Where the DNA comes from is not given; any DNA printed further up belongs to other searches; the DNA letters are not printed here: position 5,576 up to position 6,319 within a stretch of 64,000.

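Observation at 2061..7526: Stressosome (RsbR-RsbS-RsbT-RsbX) wired to a two-component system instead of a sigma-factor partner-switching cascade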

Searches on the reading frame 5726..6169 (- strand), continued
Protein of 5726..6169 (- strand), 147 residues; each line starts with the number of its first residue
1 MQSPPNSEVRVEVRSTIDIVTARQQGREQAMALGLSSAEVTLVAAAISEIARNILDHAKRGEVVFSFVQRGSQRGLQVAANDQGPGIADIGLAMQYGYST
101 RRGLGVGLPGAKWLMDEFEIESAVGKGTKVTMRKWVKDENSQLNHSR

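Call 34: search_protein_families(library=pfam, proteins=[L015:8493-9587:+, L018:4311-5390:+, L030:9175-10779:+, L039:9023-11755:+, L053:7019-8953:+, L001:11026-12918:+, L003:11008-12957:+, L005:8984-11071:+, L009:6128-7768:+, L014:4996-7089:+], max_evalue=0.01)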
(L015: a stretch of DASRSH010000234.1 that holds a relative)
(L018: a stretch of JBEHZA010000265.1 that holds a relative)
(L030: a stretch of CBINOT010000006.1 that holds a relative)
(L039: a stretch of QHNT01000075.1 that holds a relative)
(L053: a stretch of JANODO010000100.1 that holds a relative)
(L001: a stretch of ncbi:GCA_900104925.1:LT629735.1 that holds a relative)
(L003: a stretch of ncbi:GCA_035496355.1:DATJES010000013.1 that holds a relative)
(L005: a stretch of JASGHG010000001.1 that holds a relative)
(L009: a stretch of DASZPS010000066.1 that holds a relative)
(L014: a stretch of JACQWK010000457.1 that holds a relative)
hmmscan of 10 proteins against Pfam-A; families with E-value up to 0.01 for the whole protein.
L015:8493-9587:+ (364 aa): 4 families
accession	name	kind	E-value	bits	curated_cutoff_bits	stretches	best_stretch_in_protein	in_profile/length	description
PF07730.19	HisKA_3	-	2.3e-13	50.9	24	1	136-200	1-66/68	Histidine kinase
PF02518.31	HATPase_c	-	7e-13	49.4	26.4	1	244-334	5-109/111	Histidine kinase-, DNA gyrase B-, and HSP90-like ATPase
PF08673.15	RsbU_N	-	1.9e-11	44.4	25.5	1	12-89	3-74/75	Phosphoserine phosphatase RsbU, N-terminal domain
PF13581.12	HATPase_c_2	-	1.8e-05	25.2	27.4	1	249-295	36-87/127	Histidine kinase-like ATPase domain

L018:4311-5390:+ (359 aa): 4 families
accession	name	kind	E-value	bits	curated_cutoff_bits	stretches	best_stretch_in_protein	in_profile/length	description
PF07730.19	HisKA_3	-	3.7e-15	56.7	24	1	157-223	1-67/68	Histidine kinase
PF02518.31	HATPase_c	-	7.5e-12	46.1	26.4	1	267-357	6-110/111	Histidine kinase-, DNA gyrase B-, and HSP90-like ATPase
PF08673.15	RsbU_N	-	2.7e-10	40.7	25.5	1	11-89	2-74/75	Phosphoserine phosphatase RsbU, N-terminal domain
PF13581.12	HATPase_c_2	-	5.4e-05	23.6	27.4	1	257-319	22-89/127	Histidine kinase-like ATPase domain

L030:9175-10779:+ (534 aa): 9 families
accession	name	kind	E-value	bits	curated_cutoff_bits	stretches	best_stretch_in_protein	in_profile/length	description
PF00989.32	PAS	-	2.3e-17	63.5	22.6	1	142-254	2-113/113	PAS fold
PF02518.31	HATPase_c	-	8.3e-15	55.6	26.4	1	407-500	5-110/111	Histidine kinase-, DNA gyrase B-, and HSP90-like ATPase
PF07730.19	HisKA_3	-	4.2e-13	50.1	24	1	299-363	1-66/68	Histidine kinase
PF13426.13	PAS_9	-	9.7e-13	48.7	27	1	152-256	2-103/103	PAS domain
PF08448.16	PAS_4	-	1.7e-12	48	23.1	1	147-259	1-110/110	PAS fold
PF08673.15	RsbU_N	-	2.9e-09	37.4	25.5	1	11-88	2-73/75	Phosphoserine phosphatase RsbU, N-terminal domain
PF13188.13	PAS_8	-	2.1e-08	34.2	21.8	1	142-194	2-55/65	PAS domain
PF13581.12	HATPase_c_2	-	6.2e-05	23.5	27.4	1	411-453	35-81/127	Histidine kinase-like ATPase domain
PF24820.1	Diguanyl_cycl_sensor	-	0.005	17.2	28.1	0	147-248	2-105/109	Diguanylate cyclase-like sensor domain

L039:9023-11755:+ (910 aa): 16 families
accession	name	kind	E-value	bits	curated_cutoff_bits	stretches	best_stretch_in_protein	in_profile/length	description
PF08448.16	PAS_4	-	2.5e-39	134.3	23.1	3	272-381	4-110/110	PAS fold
PF13426.13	PAS_9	-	1.7e-32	112.2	27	2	274-378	2-103/103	PAS domain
PF00989.32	PAS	-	1.1e-30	106.4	22.6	2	263-376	1-113/113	PAS fold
PF08447.18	PAS_3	-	9.6e-21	74.3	25.6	1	577-646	4-75/89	PAS fold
PF02518.31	HATPase_c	-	3.2e-16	60.2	26.4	1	814-905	6-109/111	Histidine kinase-, DNA gyrase B-, and HSP90-like ATPase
PF13185.12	GAF_2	-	3.8e-16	60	28.6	1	400-546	2-136/136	GAF domain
PF07730.19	HisKA_3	-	1.6e-14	54.6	24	1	704-769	1-66/68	Histidine kinase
PF13188.13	PAS_8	-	1.7e-14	53.5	21.8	2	263-314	1-49/65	PAS domain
PF01590.32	GAF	-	1.2e-12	48.9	22.4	1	401-545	1-133/133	GAF domain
PF08673.15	RsbU_N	-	3e-11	43.7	25.5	1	11-88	1-72/75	Phosphoserine phosphatase RsbU, N-terminal domain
PF22922.2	GAF_NLP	-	5.6e-06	26.4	24.1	1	404-520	12-146/175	NLP protein GAF domain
PF13581.12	HATPase_c_2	-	5.8e-06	26.8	27.4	1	817-877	35-106/127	Histidine kinase-like ATPase domain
PF24820.1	Diguanyl_cycl_sensor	-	5.8e-06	26.6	28.1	1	268-375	1-109/109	Diguanylate cyclase-like sensor domain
PF14215.12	bHLH-MYC_N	-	9.7e-05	23.2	30.2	1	449-506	95-154/181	bHLH-MYC and R2R3-MYB transcription factors N-terminal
PF13492.12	GAF_3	-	0.0007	20.4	27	1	499-547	81-129/129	GAF domain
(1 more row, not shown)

L053:7019-8953:+ (644 aa): 8 families
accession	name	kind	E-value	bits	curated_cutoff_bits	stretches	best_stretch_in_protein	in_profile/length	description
PF08447.18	PAS_3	-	1.1e-15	58.1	25.6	1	159-240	2-83/89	PAS fold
PF07730.19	HisKA_3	-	1.2e-13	51.8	24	1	417-481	1-66/68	Histidine kinase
PF02518.31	HATPase_c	-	2.1e-13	51.1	26.4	1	524-617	4-110/111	Histidine kinase-, DNA gyrase B-, and HSP90-like ATPase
PF08673.15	RsbU_N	-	1e-09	38.9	25.5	1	11-84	2-74/75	Phosphoserine phosphatase RsbU, N-terminal domain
PF08448.16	PAS_4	-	1.3e-09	38.7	23.1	1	271-376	4-109/110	PAS fold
PF13426.13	PAS_9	-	1.7e-07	31.9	27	1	276-374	5-103/103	PAS domain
PF00989.32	PAS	-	6.4e-07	29.8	22.6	0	263-372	2-113/113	PAS fold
PF13581.12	HATPase_c_2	-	0.00019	21.9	27.4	1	529-576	35-87/127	Histidine kinase-like ATPase domain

L001:11026-12918:+ (630 aa): 9 families
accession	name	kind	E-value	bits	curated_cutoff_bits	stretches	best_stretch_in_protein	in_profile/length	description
PF08448.16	PAS_4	-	4.1e-42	143.3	23.1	3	42-146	6-110/110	PAS fold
PF00989.32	PAS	-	1.8e-35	121.8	22.6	3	157-267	2-113/113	PAS fold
PF08447.18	PAS_3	-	2e-29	102.1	25.6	2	300-369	4-75/89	PAS fold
PF13426.13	PAS_9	-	4.8e-28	97.9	27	3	167-269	2-103/103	PAS domain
PF07730.19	HisKA_3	-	1.8e-16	60.9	24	1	427-492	1-66/68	Histidine kinase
PF13188.13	PAS_8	-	3.5e-13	49.3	21.8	1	157-212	2-56/65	PAS domain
PF02518.31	HATPase_c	-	8.9e-13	49.1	26.4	1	537-625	4-110/111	Histidine kinase-, DNA gyrase B-, and HSP90-like ATPase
PF13581.12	HATPase_c_2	-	3e-06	27.7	27.4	1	518-588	11-86/127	Histidine kinase-like ATPase domain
PF14598.12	PAS_11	-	3.2e-05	24.3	25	0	170-241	6-76/109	PAS domain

L003:11008-12957:+ (649 aa): 10 families
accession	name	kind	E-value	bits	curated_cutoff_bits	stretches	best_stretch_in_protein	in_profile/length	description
PF07730.19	HisKA_3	-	2.1e-14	54.3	24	1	445-510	1-66/68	Histidine kinase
PF08448.16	PAS_4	-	2.4e-13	50.7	23.1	2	305-405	7-110/110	PAS fold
PF02518.31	HATPase_c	-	6.4e-12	46.3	26.4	1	557-647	6-110/111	Histidine kinase-, DNA gyrase B-, and HSP90-like ATPase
PF13426.13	PAS_9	-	1.6e-09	38.4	27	1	312-402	10-103/103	PAS domain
PF08447.18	PAS_3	-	8.3e-09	36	25.6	1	318-387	4-75/89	PAS fold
PF00989.32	PAS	-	3.9e-08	33.7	22.6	1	318-385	26-94/113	PAS fold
PF01590.32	GAF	-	1.3e-06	29.4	22.4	1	149-284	7-131/133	GAF domain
PF13185.12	GAF_2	-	1.8e-06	28.6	28.6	1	145-285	5-134/136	GAF domain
PF13492.12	GAF_3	-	0.00017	22.4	27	1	206-283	54-124/129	GAF domain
PF13581.12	HATPase_c_2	-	0.0041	17.6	27.4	1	556-619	31-92/127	Histidine kinase-like ATPase domain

L005:8984-11071:+ (695 aa): 12 families
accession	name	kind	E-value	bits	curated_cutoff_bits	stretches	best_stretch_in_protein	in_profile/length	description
PF08448.16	PAS_4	-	2.3e-30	105.5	23.1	2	45-156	1-109/110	PAS fold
PF00989.32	PAS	-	1.4e-20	73.8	22.6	2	335-445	1-113/113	PAS fold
PF07730.19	HisKA_3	-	2.3e-16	60.5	24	1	490-555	1-66/68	Histidine kinase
PF13426.13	PAS_9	-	2.8e-14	53.7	27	2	347-447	3-103/103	PAS domain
PF02518.31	HATPase_c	-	4.7e-12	46.8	26.4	1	602-693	6-110/111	Histidine kinase-, DNA gyrase B-, and HSP90-like ATPase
PF13185.12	GAF_2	-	1.1e-11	45.5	28.6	1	177-313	3-130/136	GAF domain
PF08447.18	PAS_3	-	1.5e-10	41.6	25.6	1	360-440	4-87/89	PAS fold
PF01590.32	GAF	-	6.1e-09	36.9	22.4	1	177-312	1-127/133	GAF domain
PF13188.13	PAS_8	-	1.8e-08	34.4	21.8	1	335-391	1-56/65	PAS domain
PF13581.12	HATPase_c_2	-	9.2e-05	22.9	27.4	1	604-665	34-107/127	Histidine kinase-like ATPase domain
PF22922.2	GAF_NLP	-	0.00084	19.3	24.1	1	216-304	62-154/175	NLP protein GAF domain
PF14598.12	PAS_11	-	0.0012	19.3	25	1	349-417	6-74/109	PAS domain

L009:6128-7768:+ (546 aa): 10 families
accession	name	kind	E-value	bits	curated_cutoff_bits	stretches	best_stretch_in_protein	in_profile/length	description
PF07730.19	HisKA_3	-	4.2e-13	50.1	24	1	344-409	1-66/68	Histidine kinase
PF08447.18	PAS_3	-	1.9e-11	44.5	25.6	1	217-286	4-75/89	PAS fold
PF02518.31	HATPase_c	-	1.4e-10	42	26.4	1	455-545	5-109/111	Histidine kinase-, DNA gyrase B-, and HSP90-like ATPase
PF13426.13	PAS_9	-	1.9e-06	28.5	27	1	211-300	10-102/103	PAS domain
PF08448.16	PAS_4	-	8.5e-05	23.2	23.1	1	204-304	7-110/110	PAS fold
PF13581.12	HATPase_c_2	-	0.00017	22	27.4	1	446-509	22-90/127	Histidine kinase-like ATPase domain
PF00989.32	PAS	-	0.0011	19.4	22.6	1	217-286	26-96/113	PAS fold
PF13185.12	GAF_2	-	0.0015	19.2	28.6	1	88-167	36-115/136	GAF domain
PF01590.32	GAF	-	0.0064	17.5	22.4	0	43-182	5-126/133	GAF domain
PF03472.21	Autoind_bind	-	0.0089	16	23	0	131-170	92-129/149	Autoinducer binding domain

L014:4996-7089:+ (697 aa): 11 families
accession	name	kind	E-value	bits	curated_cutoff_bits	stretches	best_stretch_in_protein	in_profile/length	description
PF08448.16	PAS_4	-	8.4e-26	90.8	23.1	2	56-160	6-110/110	PAS fold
PF00989.32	PAS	-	5.7e-21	75.1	22.6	2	338-446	1-111/113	PAS fold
PF02518.31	HATPase_c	-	5.3e-14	53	26.4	1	605-696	6-110/111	Histidine kinase-, DNA gyrase B-, and HSP90-like ATPase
PF07730.19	HisKA_3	-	6.7e-13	49.4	24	1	493-559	1-67/68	Histidine kinase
PF13185.12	GAF_2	-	2.9e-12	47.4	28.6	1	178-322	1-133/136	GAF domain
PF13426.13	PAS_9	-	8.2e-12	45.7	27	2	57-157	3-103/103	PAS domain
PF08447.18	PAS_3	-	1e-11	45.4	25.6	1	361-422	2-65/89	PAS fold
PF13188.13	PAS_8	-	5.3e-09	36.1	21.8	1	338-394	1-57/65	PAS domain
PF01590.32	GAF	-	4.8e-07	30.8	22.4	1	181-321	2-130/133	GAF domain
PF14598.12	PAS_11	-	7.8e-05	23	25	1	352-422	6-76/109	PAS domain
PF13581.12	HATPase_c_2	-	0.0003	21.2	27.4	1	597-659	22-91/127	Histidine kinase-like ATPase domain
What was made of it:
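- Pfam PF08673 scored 37-44 bits, above the 25.5-bit gathering score, in 5 of 5 tested (call 34). N-terminal sensor arrays differ among the RsbU_N-less kinases (PAS_4-PAS-PAS; PAS_4-GAF-PAS; GAF-PAS) (call 34). Sensor domains are shuffled freely within the clade (call 34).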

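Call 49: search_protein_families(library=pfam, proteins=[L015:2717-4588:-, L016:4618-4923:-, L016:10338-13415:-, L016:4948-5988:-, L016:6575-7759:-], max_evalue=0.001)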
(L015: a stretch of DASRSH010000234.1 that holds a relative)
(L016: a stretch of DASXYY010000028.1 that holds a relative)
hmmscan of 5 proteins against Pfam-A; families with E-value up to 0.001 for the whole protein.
L015:2717-4588:- (623 aa): 3 families
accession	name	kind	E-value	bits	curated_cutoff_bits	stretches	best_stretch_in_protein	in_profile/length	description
PF07228.17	SpoIIE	-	1.6e-43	149.4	25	1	401-592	2-189/192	Stage II sporulation protein E (SpoIIE)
PF13581.12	HATPase_c_2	-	2.4e-24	86.2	27.4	1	20-139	3-127/127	Histidine kinase-like ATPase domain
PF13185.12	GAF_2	-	0.00047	20.8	28.6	1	208-335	10-133/136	GAF domain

L016:4618-4923:- (101 aa): 2 families
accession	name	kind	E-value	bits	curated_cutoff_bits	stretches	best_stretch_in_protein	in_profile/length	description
PF01740.26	STAS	-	1.1e-13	51.3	22.6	1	13-98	14-99/106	STAS domain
PF13466.11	STAS_2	-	9.3e-11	42.2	29.2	1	17-92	6-79/80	STAS domain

L016:10338-13415:- (1025 aa): 2 families
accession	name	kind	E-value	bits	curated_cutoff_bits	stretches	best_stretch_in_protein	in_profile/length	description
PF00759.25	Glyco_hydro_9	-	1.9e-35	123.5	27.7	1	254-697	12-414/444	Glycosyl hydrolase family 9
PF02927.20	CelD_N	-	4.6e-14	53.4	24.6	1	136-231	2-85/86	Cellulase N-terminal ig-like domain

L016:4948-5988:- (346 aa): 1 family
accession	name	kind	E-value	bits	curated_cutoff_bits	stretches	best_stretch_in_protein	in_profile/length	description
PF00132.30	Hexapep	-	7e-07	29.1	27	1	221-253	2-34/36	Bacterial transferase hexapeptide (six repeats)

L016:6575-7759:- (394 aa): 6 families
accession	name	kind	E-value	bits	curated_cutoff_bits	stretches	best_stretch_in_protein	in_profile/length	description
PF00534.26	Glycos_transf_1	-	2.4e-37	128.6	26.4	1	211-363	16-171/172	Glycosyl transferases group 1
PF13692.12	Glyco_trans_1_4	-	1.4e-33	116.6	27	1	211-350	2-142/142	Glycosyl transferases group 1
PF13439.12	Glyco_transf_4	-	5e-10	40.1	28.5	1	13-191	1-161/170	Glycosyltransferase Family 4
PF20706.3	GT4-conflict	-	1.9e-08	34.2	26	1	182-357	167-364/385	Family 4 Glycosyltransferase in conflict systems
PF13579.12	Glyco_trans_4_4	-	3.3e-08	34.4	29.7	1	14-191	1-154/158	Glycosyl transferase 4-like domain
PF13524.12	Glyco_trans_1_2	-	7.6e-07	29.6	25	1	240-371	16-135/144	Glycosyl transferase-like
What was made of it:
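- Relatives carry an HATPase_c_2-GAF-SpoIIE protein next to a STAS gene in the neighbouring exopolysaccharide operon (call 49).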

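Call 54: search_protein_families(library=pfam, proteins=[L069:5047-6240:+, L069:6270-7103:+, L069:7484-7936:+, L069:7923-8363:+, L069:8360-8926:+, L069:8871-10736:+, L069:12193-13230:+], max_evalue=0.001)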
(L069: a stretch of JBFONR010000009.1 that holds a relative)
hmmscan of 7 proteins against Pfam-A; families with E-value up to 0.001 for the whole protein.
L069:5047-6240:+ (397 aa): 2 families
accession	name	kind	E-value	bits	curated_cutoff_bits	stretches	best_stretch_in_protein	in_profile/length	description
PF00563.25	EAL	-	1.6e-64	218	31.3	1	143-377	2-236/236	EAL domain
PF00072.30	Response_reg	-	4e-07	30.6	30.2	1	6-117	2-109/111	Response regulator receiver domain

L069:6270-7103:+ (277 aa): 2 families
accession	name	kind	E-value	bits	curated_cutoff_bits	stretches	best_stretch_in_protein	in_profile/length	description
PF01740.26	STAS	-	5.9e-13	48.9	22.6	1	156-261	2-106/106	STAS domain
PF14361.12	RsbRD_N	-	1e-08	36.3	24.3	1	7-106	1-103/104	RsbT co-antagonist protein rsbRD N-terminal domain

L069:7484-7936:+ (150 aa): 2 families
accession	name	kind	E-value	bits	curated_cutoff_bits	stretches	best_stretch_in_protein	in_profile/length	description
PF02518.31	HATPase_c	-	6.7e-08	33.4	26.4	1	45-130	2-97/111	Histidine kinase-, DNA gyrase B-, and HSP90-like ATPase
PF13581.12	HATPase_c_2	-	7.4e-07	29.7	27.4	1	25-138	8-126/127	Histidine kinase-like ATPase domain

L069:7923-8363:+ (146 aa): 2 families
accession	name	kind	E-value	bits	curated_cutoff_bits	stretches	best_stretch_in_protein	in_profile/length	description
PF13581.12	HATPase_c_2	-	7.2e-11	42.6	27.4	1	26-141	7-126/127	Histidine kinase-like ATPase domain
PF02518.31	HATPase_c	-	0.00011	23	26.4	1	50-139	5-104/111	Histidine kinase-, DNA gyrase B-, and HSP90-like ATPase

L069:8360-8926:+ (188 aa): 1 family
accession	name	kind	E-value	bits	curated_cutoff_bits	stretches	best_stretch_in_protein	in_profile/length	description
PF07228.17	SpoIIE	-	2.3e-10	41.2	25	1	25-165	3-149/192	Stage II sporulation protein E (SpoIIE)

L069:8871-10736:+ (621 aa): 5 families
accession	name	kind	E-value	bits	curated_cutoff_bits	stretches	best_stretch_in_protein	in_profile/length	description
PF02518.31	HATPase_c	-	3.1e-19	69.9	26.4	1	363-475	2-110/111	Histidine kinase-, DNA gyrase B-, and HSP90-like ATPase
PF00072.30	Response_reg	-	6.5e-12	46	30.2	1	503-615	1-110/111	Response regulator receiver domain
PF00512.31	HisKA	-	4.8e-11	43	26.9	1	255-320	3-64/66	His Kinase A (phospho-acceptor) domain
PF08673.15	RsbU_N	-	3.6e-08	33.9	25.5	1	27-94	2-68/75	Phosphoserine phosphatase RsbU, N-terminal domain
PF13589.12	HATPase_c_3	-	0.0004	20.9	25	1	368-433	4-60/137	Histidine kinase-, DNA gyrase B-, and HSP90-like ATPase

L069:12193-13230:+ (345 aa): 1 family
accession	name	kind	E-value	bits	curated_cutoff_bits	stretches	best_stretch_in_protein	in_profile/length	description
PF00291.31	PALP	-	1e-50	173.2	35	1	20-312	7-295/295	Pyridoxal-phosphate dependent enzyme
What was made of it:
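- The Colwelliaceae outgroup kinase also has it (call 54).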

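Call 58: find_homologous_proteins(query=L039:9023-9424:+, max_evalue=0.001)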
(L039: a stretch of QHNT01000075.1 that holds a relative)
Query L039:9023-9424:+ (134 aa): 19 proteins with E <= 0.001 among 44 candidates.
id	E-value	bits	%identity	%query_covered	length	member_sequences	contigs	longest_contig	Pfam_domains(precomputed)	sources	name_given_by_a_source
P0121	4.9e-74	264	93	100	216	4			PF08673.16,PF08448.17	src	-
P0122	1.2e-53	198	91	79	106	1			PF08673.16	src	-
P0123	1.3e-52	195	71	99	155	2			PF08673.16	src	-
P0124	2.7e-50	187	74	100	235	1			PF08673.16,PF08448.17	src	-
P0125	1.2e-44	169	71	94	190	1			PF08673.16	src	-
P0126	6.1e-42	160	65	100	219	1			PF08673.16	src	-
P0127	9.2e-39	150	70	75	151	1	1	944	PF08673.16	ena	-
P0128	1.0e-38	150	69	87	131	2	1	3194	PF08673.16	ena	-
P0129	1.7e-34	136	60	92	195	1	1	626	PF08673.16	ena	-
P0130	6.3e-32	128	63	69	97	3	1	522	PF08673.16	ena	-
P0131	3.7e-31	126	70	73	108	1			PF08673.16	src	-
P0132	1.2e-29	121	50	100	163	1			PF08673.16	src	-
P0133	7.9e-29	118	55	96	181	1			PF08673.16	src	-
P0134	1.3e-28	117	53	88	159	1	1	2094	PF08673.16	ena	-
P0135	1.2e-24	105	52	87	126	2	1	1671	PF08673.16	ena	-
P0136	1.8e-24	104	90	46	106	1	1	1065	PF08673.16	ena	-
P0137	3.0e-22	97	44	81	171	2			PF08673.16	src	-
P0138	4.4e-21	93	58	69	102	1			PF08673.16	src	-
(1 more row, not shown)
